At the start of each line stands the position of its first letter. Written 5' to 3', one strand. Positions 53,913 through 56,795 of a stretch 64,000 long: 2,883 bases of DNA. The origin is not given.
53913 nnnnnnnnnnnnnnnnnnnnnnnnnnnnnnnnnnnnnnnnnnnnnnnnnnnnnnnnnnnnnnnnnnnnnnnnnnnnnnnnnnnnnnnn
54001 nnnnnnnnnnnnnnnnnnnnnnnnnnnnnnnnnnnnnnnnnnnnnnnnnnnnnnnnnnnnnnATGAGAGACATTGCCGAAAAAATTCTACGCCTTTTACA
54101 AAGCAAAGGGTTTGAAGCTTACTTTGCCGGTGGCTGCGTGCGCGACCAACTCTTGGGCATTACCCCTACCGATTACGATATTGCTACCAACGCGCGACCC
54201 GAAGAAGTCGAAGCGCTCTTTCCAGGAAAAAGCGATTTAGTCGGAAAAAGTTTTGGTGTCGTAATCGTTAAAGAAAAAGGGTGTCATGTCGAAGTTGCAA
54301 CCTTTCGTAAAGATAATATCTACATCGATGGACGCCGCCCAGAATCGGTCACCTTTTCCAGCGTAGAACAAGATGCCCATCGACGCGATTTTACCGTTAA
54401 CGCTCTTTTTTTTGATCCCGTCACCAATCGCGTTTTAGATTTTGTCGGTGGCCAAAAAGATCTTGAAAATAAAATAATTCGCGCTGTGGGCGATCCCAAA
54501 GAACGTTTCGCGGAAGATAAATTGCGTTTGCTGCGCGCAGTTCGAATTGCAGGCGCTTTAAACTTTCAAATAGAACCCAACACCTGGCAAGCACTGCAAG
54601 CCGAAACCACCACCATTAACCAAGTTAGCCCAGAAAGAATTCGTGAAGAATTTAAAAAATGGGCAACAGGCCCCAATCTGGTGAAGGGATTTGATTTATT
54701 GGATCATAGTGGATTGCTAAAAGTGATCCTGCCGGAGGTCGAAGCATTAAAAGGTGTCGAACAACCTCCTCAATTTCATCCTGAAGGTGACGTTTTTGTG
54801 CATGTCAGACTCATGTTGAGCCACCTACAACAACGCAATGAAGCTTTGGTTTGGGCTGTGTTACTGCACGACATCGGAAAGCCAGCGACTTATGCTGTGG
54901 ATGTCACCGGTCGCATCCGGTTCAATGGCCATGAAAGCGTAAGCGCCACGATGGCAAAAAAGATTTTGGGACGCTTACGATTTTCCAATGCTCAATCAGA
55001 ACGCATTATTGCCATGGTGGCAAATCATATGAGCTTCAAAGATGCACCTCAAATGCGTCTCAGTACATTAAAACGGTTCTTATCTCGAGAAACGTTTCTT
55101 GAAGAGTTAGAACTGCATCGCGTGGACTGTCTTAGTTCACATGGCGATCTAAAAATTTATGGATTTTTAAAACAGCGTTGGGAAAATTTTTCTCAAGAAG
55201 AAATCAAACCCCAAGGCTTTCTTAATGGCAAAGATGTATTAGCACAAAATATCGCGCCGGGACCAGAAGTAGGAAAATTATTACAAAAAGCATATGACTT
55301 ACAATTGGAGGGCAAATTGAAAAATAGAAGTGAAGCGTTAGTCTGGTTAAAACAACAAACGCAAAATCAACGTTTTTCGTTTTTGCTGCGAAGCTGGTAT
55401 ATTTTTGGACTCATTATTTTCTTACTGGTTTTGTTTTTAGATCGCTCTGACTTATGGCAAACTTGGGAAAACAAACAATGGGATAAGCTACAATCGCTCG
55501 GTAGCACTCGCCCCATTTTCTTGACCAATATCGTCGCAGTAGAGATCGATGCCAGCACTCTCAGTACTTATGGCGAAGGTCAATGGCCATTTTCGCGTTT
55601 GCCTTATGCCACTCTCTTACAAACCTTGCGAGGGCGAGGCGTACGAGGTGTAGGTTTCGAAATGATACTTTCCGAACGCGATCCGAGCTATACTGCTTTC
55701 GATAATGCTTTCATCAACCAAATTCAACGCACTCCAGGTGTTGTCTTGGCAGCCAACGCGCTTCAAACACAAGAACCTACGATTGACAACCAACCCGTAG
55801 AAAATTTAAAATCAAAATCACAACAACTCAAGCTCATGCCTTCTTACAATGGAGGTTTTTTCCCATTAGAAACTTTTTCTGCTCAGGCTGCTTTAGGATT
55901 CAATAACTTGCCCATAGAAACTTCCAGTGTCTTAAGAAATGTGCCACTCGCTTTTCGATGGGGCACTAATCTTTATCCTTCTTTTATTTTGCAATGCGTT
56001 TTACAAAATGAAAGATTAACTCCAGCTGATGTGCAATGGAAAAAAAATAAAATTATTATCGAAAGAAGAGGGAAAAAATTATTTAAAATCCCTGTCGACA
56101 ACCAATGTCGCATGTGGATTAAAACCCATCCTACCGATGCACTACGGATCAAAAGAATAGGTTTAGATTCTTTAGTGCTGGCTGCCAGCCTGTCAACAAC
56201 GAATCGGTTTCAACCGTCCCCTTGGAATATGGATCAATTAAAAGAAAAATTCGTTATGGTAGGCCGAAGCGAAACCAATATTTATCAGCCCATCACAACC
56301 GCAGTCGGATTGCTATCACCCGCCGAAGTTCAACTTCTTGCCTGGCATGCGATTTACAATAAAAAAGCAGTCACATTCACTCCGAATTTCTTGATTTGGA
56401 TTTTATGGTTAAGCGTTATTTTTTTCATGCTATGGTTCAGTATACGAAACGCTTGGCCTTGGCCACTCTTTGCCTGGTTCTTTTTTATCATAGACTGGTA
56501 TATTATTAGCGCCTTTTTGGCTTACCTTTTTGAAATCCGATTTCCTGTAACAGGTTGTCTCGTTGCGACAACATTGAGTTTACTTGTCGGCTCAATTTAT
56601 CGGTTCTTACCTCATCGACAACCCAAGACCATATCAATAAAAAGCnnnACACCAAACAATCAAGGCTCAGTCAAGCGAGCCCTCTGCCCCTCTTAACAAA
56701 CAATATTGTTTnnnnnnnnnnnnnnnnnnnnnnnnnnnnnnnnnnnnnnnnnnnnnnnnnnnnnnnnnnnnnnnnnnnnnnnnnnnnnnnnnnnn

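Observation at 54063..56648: CCA-adding enzyme fused to an extracytoplasmic CHASE2 sensor that has no other output domain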

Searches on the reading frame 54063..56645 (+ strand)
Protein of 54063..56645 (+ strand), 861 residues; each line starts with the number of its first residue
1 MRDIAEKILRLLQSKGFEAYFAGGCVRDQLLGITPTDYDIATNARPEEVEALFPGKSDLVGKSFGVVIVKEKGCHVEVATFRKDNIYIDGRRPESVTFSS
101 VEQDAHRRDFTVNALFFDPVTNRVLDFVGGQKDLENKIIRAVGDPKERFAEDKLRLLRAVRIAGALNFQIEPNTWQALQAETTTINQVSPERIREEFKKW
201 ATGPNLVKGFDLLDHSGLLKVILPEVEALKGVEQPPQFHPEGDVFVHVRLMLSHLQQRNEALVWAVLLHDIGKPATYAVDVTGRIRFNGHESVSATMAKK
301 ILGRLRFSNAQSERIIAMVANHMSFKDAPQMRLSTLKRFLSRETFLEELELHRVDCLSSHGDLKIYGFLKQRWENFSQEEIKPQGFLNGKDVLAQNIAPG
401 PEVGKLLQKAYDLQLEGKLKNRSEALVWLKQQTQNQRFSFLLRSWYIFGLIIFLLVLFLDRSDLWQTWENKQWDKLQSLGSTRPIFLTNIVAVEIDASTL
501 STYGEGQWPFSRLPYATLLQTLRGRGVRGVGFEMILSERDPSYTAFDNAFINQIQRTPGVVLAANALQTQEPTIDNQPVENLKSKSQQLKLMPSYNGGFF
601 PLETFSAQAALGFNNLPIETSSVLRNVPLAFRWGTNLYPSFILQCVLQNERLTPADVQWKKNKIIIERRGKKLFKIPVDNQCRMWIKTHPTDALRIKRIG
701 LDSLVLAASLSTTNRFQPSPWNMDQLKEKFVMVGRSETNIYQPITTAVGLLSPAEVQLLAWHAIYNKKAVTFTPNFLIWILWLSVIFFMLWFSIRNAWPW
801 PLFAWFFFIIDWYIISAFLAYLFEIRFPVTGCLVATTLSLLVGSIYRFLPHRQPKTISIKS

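Call 3: search_protein_families(library=pfam, proteins=[window:54063-56645:+], max_evalue=0.01)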
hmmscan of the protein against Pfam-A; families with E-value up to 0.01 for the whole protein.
window:54063-56645:+ (861 aa): 5 families
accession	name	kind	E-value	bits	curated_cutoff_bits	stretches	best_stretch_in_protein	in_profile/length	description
PF01743.26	PolyA_pol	-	7.1e-38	130.2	23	1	19-140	1-126/126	Poly A polymerase head domain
PF05226.16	CHASE2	-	3.7e-31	109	26.3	1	453-791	3-251/257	CHASE2 domain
PF12627.12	PolyA_pol_RNAbd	-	3.9e-17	62.2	22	1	167-228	1-62/64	Probable RNA and SrmB- binding site of polymerase A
PF01966.28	HD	-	8.3e-10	39.4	22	1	250-336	14-103/116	HD domain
PF13735.12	tRNA_NucTran2_2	-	3.6e-06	27.5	27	1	296-427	22-146/149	tRNA nucleotidyltransferase domain 2 putative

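Call 4: search_protein_families(library=ncbifam, proteins=[window:54063-56645:+], max_evalue=0.01)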
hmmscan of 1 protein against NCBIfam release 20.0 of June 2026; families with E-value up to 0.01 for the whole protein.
window:54063-56645:+ (861 aa): 15 families
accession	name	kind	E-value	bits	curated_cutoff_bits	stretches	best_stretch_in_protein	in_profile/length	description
NF009814.0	PRK13299.1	equivalog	1.2e-77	261.7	290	2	5-228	9-230/396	CCA tRNA nucleotidyltransferase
TIGR02692.1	tRNA_CCA_actino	equivalog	1.5e-69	234.8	438.8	1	3-429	14-461/466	CCA tRNA nucleotidyltransferase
TIGR01942.1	pcnB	subfamily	1.5e-62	211.8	305.65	1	5-233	18-249/425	polynucleotide adenylyltransferase PcnB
NF008137.0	PRK10885.1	equivalog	5.5e-45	153.9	451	1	18-393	2-374/409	multifunctional CCA addition/repair protein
NF008634.1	PRK11623.1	equivalog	2.1e-38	132.1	702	1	4-224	48-281/469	polynucleotide adenylyltransferase PcnB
NF009813.0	PRK13298.1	equivalog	2.8e-23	82.5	606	1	18-310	2-296/417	tRNA CCA-pyrophosphorylase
NF009811.0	PRK13296.1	equivalog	4.2e-19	68.6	469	1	19-229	3-211/360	CCA tRNA nucleotidyltransferase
NF009812.0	PRK13297.1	equivalog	9.2e-19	67.8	624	1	15-232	10-225/364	tRNA CCA-pyrophosphorylase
NF041569.1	A-tRNAntase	equivalog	5.6e-17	61.3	1440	1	19-227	482-696/880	A-adding tRNA nucleotidyltransferase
TIGR01693.1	UTase_glnD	equivalog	6.4e-09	34.6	519.4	2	253-328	460-523/850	[protein-PII] uridylyltransferase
NF002895.0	PRK03381.1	equivalog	2.1e-08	32.8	631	1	151-326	329-499/782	[protein-PII] uridylyltransferase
TIGR00277.1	HDIG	domain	1.7e-07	31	27.6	1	254-310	22-77/84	HDIG domain-containing metalloprotein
NF003467.0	PRK05092.1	equivalog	3e-06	25.3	959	1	251-332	532-601/940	[protein-PII] uridylyltransferase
NF001265.0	PRK00227.1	equivalog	0.0035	15.5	799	1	156-324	294-456/693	[protein-PII] uridylyltransferase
TIGR01596.1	cas3_HD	equivalog_domain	0.0078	16.3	43.45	0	260-357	31-114/178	CRISPR-associated endonuclease Cas3''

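Call 5: find_homologous_proteins(query=window:54063-56645:+, region=1-861)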
Query window:54063-56645:+, residues 1-861 (861 aa): 2018 proteins with E <= 0.001 among 8000 candidates; the best 120 are listed.
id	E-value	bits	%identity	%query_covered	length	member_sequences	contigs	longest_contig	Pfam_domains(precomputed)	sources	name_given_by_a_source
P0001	0.0e+0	1880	95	100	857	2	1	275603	PF01743.27,PF05226.17,PF12627.13,PF01966.29,PF13735.13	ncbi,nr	ncbi:MAG: CHASE2 domain-containing protein [Verrucomicrobiae bacterium]|nr:CHASE2 domain-containing 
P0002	0.0e+0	1291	77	83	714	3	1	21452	PF05226.17,PF12627.13,PF01966.29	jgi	jgi:putative nucleotidyltransferase with HDIG domain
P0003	0.0e+0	1067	56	98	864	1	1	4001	PF01743.27,PF05226.17,PF12627.13,PF01966.29,PF13735.13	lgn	-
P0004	1.1e-156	541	57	50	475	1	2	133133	PF01743.27,PF12627.13,PF01966.29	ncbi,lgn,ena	-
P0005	2.7e-153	530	57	51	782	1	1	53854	PF01743.27,PF12627.13,PF01966.29,PF03706.19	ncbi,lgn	-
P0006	7.4e-151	522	58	50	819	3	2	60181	PF01743.27,PF12627.13,PF01966.29,PF13735.13,PF03706.19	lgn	-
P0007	1.0e-150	522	49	62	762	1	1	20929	PF01743.27,PF12627.13,PF01966.29,PF01678.25,PF13735.13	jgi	jgi:poly(A) polymerase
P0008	1.3e-150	521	55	50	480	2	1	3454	PF01743.27,PF12627.13,PF01966.29,PF13735.13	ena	-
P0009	5.8e-150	519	55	50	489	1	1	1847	PF01743.27,PF12627.13,PF13735.13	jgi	jgi:poly(A) polymerase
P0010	4.0e-149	516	55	49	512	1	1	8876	PF01743.27,PF12627.13,PF01966.29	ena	-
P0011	7.0e-149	515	57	50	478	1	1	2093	PF01743.27,PF12627.13,PF01966.29,PF13735.13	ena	-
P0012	7.9e-149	515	56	49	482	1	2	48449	PF01743.27,PF12627.13,PF01966.29,PF13735.13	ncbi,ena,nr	ncbi:MAG: CCA tRNA nucleotidyltransferase [Candidatus Methylacidiphilales bacterium]|nr:CCA tRNA nuc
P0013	1.4e-148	514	54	50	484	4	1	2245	PF01743.27,PF12627.13,PF01966.29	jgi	jgi:poly(A) polymerase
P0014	4.0e-148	513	53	51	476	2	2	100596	PF01743.27,PF12627.13,PF01966.29,PF13735.13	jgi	-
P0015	4.7e-148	513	55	50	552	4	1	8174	PF01743.27,PF12627.13,PF01966.29,PF13735.13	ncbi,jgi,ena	-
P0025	1.7e-145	504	54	50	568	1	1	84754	PF01743.27,PF12627.13,PF01966.29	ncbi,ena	-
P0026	4.1e-145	503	54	50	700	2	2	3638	PF01743.27,PF12627.13,PF01966.29,PF13735.13,PF03009.24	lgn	-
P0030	2.3e-144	501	55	50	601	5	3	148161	PF01743.27,PF12627.13,PF13735.13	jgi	jgi:poly(A) polymerase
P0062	3.7e-136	473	52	50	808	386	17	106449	PF01743.27,PF12627.13,PF01966.29,PF13735.13,PF17805.8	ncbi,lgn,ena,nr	ncbi:MAG: HDIG domain-containing protein [Akkermansiaceae bacterium]|nr:HDIG domain-containing prote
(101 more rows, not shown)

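Call 26: find_encoding_contigs(protein=P0003, flank=5000)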
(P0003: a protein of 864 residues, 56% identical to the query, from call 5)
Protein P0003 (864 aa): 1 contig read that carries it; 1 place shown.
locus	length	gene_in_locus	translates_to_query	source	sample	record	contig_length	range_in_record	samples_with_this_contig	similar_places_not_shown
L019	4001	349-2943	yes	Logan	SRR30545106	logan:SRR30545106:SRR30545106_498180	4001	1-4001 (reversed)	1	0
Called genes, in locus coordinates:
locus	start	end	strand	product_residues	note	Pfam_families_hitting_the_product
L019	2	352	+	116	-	?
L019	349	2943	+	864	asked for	PF01743:PolyA_pol, PF12627:PolyA_pol_RNAbd, PF01966:HD, PF13735:tRNA_NucTran2_2, PF05226:CHASE2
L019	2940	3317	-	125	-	PF08761:dUTPase_2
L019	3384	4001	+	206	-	?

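Call 27: find_encoding_contigs(protein=P0002, flank=8000)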
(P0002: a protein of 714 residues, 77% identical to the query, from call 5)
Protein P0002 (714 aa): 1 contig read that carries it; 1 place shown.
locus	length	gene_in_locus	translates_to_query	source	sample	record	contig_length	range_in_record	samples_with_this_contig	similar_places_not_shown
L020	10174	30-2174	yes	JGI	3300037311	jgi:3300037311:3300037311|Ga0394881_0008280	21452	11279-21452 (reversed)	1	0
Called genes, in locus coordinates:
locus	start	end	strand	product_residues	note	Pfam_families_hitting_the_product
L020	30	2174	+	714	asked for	PF12627:PolyA_pol_RNAbd, PF01966:HD, PF05226:CHASE2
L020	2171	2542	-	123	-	PF08761:dUTPase_2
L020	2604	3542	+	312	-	PF01266:DAO (faint), PF07992:Pyr_redox_2, PF13738:Pyr_redox_3, PF00070:Pyr_redox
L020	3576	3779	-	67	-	PF00313:CSD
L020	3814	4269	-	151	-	PF01878:EVE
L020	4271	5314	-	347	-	PF00730:HhH-GPD, PF14815:NUDIX_4 (faint)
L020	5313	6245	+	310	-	PF11858:DUF3378, PF01351:RNase_HII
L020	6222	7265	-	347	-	PF00348:polyprenyl_synt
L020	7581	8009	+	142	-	PF02381:MraZ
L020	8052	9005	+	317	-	PF01795:Methyltransf_5, PF08241:Methyltransf_11 (faint), PF13649:Methyltransf_25 (faint), PF13847:Methyltransf_31 (faint)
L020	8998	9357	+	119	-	-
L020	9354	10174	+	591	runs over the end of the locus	PF03717:PBP_dimer, PF21922:PBP_dimer_2, PF00905:Transpeptidase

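Call 60: search_protein_families(library=pfam, proteins=[L019:2-349:+, L019:3384-4001:+, P0007, P0026, P0030, P0025, P0062], max_evalue=0.001)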
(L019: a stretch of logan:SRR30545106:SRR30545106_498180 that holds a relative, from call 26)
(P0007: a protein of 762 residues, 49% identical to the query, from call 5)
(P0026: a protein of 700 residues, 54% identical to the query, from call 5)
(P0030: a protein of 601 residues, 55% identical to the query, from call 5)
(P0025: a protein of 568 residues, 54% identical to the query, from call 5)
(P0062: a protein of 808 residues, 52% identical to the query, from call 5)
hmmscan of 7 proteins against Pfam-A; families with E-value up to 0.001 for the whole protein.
L019:2-349:+ (116 aa): 1 family
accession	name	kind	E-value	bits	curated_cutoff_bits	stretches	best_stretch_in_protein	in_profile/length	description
PF03706.18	LPG_synthase_TM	-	3.3e-10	40.4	33.4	1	2-95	208-302/302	Lysylphosphatidylglycerol synthase TM region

L019:3384-4001:+ (206 aa): 9 families
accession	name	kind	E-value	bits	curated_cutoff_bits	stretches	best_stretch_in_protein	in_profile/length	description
PF07992.20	Pyr_redox_2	-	2.5e-27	96.5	26.1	1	6-205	1-205/291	Pyridine nucleotide-disulphide oxidoreductase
PF00070.33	Pyr_redox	-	9e-13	49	22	1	150-205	2-62/82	Pyridine nucleotide-disulphide oxidoreductase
PF13738.12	Pyr_redox_3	-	5.7e-12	45.9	30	1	76-186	95-203/305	Pyridine nucleotide-disulphide oxidoreductase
PF01946.23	Thi4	-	2.9e-06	27.1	26.2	1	6-38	18-51/235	Thi4 family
PF01134.28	GIDA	-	9e-06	25.4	22.1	0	7-37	1-31/391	Glucose inhibited division protein A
PF12831.13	FAD_oxidored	-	2.3e-05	24.3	27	1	7-46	1-41/416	FAD dependent oxidoreductase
PF00890.30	FAD_binding_2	-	2.4e-05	24.1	20.4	1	7-39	1-33/414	FAD binding domain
PF03486.20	HI0933_like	-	4.6e-05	23.4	50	0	7-34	2-29/244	HI0933-like protein Rossmann domain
PF01266.30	DAO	-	0.00017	21.7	27.9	0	7-40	1-35/353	FAD dependent oxidoreductase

P0007 (762 aa): 5 families
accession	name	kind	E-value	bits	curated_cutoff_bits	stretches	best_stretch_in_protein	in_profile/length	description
PF01678.24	DAP_epimerase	-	4.8e-48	162.6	34.7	2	498-604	1-108/121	Diaminopimelate epimerase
PF01743.26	PolyA_pol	-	2.2e-35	122.2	23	1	31-148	4-126/126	Poly A polymerase head domain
PF12627.12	PolyA_pol_RNAbd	-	1.1e-17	63.9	22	1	175-236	1-62/64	Probable RNA and SrmB- binding site of polymerase A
PF13735.12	tRNA_NucTran2_2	-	6.3e-07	29.9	27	1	305-435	22-145/149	tRNA nucleotidyltransferase domain 2 putative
PF01966.28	HD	-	7.9e-07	29.8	22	1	253-338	2-92/116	HD domain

P0026 (700 aa): 5 families
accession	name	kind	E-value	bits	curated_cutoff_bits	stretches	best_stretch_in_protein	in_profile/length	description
PF03009.23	GDPD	-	5.3e-44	151.6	23.6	1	466-693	1-244/244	Glycerophosphoryl diester phosphodiesterase family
PF01743.26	PolyA_pol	-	8.7e-37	126.7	23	1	24-141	4-126/126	Poly A polymerase head domain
PF12627.12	PolyA_pol_RNAbd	-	4.7e-20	71.6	22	1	169-229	2-62/64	Probable RNA and SrmB- binding site of polymerase A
PF01966.28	HD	-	3.8e-11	43.7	22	1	246-331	9-99/116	HD domain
PF13735.12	tRNA_NucTran2_2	-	1.2e-07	32.3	27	1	296-427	23-145/149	tRNA nucleotidyltransferase domain 2 putative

P0030 (601 aa): 4 families
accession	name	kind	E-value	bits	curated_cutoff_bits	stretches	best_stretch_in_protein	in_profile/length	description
PF01743.26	PolyA_pol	-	8.7e-37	126.7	23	1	19-140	1-126/126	Poly A polymerase head domain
PF12627.12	PolyA_pol_RNAbd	-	4.5e-18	65.2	22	1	167-228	1-62/64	Probable RNA and SrmB- binding site of polymerase A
PF13735.12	tRNA_NucTran2_2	-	8.5e-07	29.5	27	1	298-427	24-146/149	tRNA nucleotidyltransferase domain 2 putative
PF01966.28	HD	-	0.00044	20.9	22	1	262-329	27-92/116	HD domain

P0025 (568 aa): 4 families
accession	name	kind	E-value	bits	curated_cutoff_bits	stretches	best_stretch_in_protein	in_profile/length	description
PF01743.26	PolyA_pol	-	1.1e-38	132.8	23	1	60-180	1-126/126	Poly A polymerase head domain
PF12627.12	PolyA_pol_RNAbd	-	9.5e-18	64.2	22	1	207-268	1-62/64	Probable RNA and SrmB- binding site of polymerase A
PF01966.28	HD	-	1.8e-06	28.6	22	1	287-370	4-91/116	HD domain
PF13735.12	tRNA_NucTran2_2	-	0.00012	22.5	27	1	429-468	105-145/149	tRNA nucleotidyltransferase domain 2 putative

P0062 (808 aa): 6 families
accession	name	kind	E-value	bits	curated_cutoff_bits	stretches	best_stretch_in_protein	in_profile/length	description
PF01743.26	PolyA_pol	-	1.8e-34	119.2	23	1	22-142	1-126/126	Poly A polymerase head domain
PF12627.12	PolyA_pol_RNAbd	-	1.8e-19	69.7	22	1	169-228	1-60/64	Probable RNA and SrmB- binding site of polymerase A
PF17805.7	AsnC_trans_reg2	-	6.8e-16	58.6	27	2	512-592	6-82/86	AsnC-like ligand binding domain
PF13735.12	tRNA_NucTran2_2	-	1.2e-08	35.5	27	1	299-429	22-144/149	tRNA nucleotidyltransferase domain 2 putative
PF01966.28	HD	-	3e-08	34.4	22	1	262-330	25-90/116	HD domain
PF22451.2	NirdL-like_HTH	-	8.4e-05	22.5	27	1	468-499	16-47/47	Siroheme decarboxylase NirDL-like HTH domain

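Call 87: predict_structure(alignment_id=A5)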
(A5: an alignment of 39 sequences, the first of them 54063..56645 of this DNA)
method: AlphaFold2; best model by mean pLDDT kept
length: 861 residues; sequences in the alignment: 39
mean_pLDDT: 68.5   pTM: 0.57
mean pLDDT of the five models: 68.5, 68.2, 67.4, 66.8, 66.4
residues with pLDDT >= 90: 352; 70-90: 95; 50-70: 143; < 50: 271
segments of 3 or more residues with pLDDT < 50: 471-500, 503-516, 524-542, 544-546, 553-642, 682-685, 699-773, 821-828, 830-832, 849-858
pLDDT, mean of each block of 10 residues (from residue 1): 94 97 94 92 92 83 78 90 78 80 92 95 96 97 93 93 95 98 92 93 93 98 98 92 96 90 97 96 93 97 96 97 89 92 94 95 95 92 92 88 91 94 94 70 64 68 57 39 28 43 45 46 42 41 49 43 27 27 24 22 23 25 24 32 51 67 75 68 49 49 32 29 42 25 24 40 39 56 58 61 57 54 47 55 56 40 45
secondary structure, 60 per line:
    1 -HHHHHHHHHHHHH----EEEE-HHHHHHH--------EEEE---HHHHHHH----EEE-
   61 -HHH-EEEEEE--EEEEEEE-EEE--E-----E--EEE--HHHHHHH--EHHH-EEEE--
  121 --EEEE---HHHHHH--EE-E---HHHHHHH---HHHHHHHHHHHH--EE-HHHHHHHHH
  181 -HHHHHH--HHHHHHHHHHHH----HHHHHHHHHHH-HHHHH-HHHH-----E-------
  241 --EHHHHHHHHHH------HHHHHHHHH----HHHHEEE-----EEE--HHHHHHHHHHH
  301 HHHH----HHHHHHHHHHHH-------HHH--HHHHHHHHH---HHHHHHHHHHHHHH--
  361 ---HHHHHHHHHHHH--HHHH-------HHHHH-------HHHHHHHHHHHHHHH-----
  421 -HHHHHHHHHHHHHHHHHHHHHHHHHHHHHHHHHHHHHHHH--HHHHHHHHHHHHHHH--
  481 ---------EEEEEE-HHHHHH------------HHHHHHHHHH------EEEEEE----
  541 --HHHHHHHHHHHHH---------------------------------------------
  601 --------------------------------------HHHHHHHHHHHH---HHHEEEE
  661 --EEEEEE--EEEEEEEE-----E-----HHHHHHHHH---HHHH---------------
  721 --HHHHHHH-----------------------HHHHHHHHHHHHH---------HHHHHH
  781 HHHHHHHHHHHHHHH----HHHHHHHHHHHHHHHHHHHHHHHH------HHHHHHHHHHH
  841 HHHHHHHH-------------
elements in order (helices of 4 or more, strands of 3 or more residues): H2-14 E19-22 H24-30 E39-42 H46-52 E57-59 E66-71 E74-80 E82-84 E96-98 H101-107 E115-118 E123-126 H130-135 H145-151 H155-166 H172-180 H182-187 H190-201 H206-216 H218-222 H224-227 H244-253 H260-268 H273-276 E277-279 E285-287 H290-304 H309-320 H333-341 H345-358 H364-375 H378-381 H389-393 H401-415 H422-461 H464-478 E490-495 H497-502 H515-524 E531-536 H543-555 H639-650 E657-660 E663-668 E671-678 H690-698 H702-705 H723-729 H753-765 H775-795 H800-823 H830-848
